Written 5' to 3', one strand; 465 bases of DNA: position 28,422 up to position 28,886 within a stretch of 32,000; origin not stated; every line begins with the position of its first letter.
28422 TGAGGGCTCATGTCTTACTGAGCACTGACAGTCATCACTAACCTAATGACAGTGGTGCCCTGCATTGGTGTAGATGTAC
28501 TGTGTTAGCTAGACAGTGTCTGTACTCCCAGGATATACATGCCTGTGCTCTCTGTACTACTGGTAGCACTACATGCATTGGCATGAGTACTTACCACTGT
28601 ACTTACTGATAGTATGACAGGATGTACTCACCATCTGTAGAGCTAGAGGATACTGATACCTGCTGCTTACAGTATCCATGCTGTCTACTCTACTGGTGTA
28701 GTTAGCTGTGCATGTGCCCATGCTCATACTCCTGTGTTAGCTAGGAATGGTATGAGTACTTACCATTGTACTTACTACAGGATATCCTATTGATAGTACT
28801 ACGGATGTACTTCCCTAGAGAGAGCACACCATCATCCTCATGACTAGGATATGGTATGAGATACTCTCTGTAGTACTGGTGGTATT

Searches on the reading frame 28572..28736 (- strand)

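Call 51: search_protein_families(library=pfam, proteins=[window:28572-28736:-], max_evalue=1)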
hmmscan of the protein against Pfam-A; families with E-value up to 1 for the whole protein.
seq(55 aa): 1 family
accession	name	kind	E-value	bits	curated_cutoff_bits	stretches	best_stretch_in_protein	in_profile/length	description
PF20674.3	SpaA_3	-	0.095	13.2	24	1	5-52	37-83/121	Prealbumin-like fold domain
